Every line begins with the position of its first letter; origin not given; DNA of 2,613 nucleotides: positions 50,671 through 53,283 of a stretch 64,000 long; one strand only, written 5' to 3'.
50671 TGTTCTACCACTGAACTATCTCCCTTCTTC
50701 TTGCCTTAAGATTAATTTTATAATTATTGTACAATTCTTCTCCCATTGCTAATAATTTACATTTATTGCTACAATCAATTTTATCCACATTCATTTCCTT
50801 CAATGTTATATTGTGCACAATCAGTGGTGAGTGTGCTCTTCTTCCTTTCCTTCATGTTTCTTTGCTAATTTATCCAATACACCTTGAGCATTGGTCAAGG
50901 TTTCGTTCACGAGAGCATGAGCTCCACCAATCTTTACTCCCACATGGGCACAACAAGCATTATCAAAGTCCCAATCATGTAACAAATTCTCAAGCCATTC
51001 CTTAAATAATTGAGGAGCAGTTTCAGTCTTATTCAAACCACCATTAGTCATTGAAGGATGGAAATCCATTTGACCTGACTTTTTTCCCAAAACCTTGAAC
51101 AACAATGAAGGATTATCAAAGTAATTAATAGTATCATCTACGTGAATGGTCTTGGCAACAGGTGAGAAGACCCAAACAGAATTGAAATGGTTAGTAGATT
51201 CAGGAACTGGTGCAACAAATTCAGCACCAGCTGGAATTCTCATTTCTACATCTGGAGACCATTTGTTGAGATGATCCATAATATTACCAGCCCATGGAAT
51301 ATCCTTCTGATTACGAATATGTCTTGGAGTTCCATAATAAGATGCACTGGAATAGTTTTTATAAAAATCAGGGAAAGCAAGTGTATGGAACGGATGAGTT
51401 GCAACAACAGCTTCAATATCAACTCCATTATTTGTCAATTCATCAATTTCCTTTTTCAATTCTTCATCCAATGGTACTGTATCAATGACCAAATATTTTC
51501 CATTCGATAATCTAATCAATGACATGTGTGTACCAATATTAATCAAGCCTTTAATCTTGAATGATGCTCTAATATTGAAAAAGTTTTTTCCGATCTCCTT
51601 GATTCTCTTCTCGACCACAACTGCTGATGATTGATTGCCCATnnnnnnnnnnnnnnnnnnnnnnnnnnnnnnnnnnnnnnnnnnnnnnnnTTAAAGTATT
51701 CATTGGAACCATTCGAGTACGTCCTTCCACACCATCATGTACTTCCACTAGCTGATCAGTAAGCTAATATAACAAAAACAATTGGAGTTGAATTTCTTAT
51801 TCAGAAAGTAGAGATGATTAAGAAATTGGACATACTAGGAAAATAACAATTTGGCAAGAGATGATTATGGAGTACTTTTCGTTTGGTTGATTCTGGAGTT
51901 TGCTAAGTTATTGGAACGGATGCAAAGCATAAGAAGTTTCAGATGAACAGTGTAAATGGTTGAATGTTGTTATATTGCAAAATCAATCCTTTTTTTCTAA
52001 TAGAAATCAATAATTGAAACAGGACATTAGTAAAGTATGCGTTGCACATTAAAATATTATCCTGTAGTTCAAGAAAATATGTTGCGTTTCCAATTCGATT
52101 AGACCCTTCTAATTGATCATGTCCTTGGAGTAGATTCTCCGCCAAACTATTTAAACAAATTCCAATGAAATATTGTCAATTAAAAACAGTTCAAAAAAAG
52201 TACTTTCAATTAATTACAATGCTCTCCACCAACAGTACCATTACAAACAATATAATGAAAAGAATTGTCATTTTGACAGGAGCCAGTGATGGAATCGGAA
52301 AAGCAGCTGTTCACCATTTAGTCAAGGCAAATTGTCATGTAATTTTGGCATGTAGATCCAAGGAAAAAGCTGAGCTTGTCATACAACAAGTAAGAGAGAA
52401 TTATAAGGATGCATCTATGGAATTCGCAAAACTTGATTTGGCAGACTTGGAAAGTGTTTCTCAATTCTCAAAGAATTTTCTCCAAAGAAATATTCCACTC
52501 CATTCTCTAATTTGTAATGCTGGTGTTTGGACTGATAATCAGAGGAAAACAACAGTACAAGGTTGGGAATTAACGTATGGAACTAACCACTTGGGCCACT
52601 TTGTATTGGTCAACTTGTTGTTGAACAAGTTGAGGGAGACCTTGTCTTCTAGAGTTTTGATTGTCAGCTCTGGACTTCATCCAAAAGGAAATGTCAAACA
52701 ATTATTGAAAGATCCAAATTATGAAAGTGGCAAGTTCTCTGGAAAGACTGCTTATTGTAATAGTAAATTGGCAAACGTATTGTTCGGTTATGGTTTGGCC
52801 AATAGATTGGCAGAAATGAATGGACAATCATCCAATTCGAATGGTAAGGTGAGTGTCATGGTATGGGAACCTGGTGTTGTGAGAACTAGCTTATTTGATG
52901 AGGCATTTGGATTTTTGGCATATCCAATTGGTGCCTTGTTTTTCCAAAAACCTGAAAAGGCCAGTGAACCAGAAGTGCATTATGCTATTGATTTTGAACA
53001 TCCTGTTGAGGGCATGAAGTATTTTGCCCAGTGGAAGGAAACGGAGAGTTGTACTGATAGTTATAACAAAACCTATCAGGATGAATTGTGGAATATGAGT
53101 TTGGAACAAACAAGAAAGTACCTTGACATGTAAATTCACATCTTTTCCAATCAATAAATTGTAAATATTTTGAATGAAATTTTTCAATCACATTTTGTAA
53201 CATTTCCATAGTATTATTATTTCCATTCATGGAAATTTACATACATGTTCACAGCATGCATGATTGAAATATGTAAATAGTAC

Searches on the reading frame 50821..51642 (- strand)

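Call 14: search_protein_families(library=pfam, proteins=[window:50821-51642:-], max_evalue=0.01)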
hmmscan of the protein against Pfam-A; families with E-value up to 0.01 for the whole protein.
window:50821-51642:- (273 aa): 1 family
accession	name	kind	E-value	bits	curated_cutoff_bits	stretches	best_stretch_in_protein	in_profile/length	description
PF14234.11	DUF4336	-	0.0006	19.5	28.5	0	36-108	18-93/321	Domain of unknown function (DUF4336)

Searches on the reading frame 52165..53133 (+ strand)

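Call 14: search_protein_families(library=pfam, proteins=[window:52165-53133:+], max_evalue=0.01)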
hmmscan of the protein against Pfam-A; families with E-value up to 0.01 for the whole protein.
window:52165-53133:+ (322 aa): 5 families
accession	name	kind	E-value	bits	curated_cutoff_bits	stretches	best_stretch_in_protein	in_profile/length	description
PF00106.31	adh_short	-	1.9e-26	93.2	26.6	1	34-246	2-189/195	short chain dehydrogenase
PF13561.12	adh_short_C2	-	2e-09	37.8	27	1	39-169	1-131/236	Enoyl-(Acyl carrier protein) reductase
PF08659.16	KR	-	7e-07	29.8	22.6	1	35-152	3-123/180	KR domain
PF03435.24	Sacchrp_dh_NADP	-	0.0052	17.5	25.1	0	37-99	3-63/129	Saccharopine dehydrogenase NADP binding domain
PF01488.26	Shikimate_DH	-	0.0081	16.7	24.3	0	26-86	6-67/138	Shikimate / quinate 5-dehydrogenase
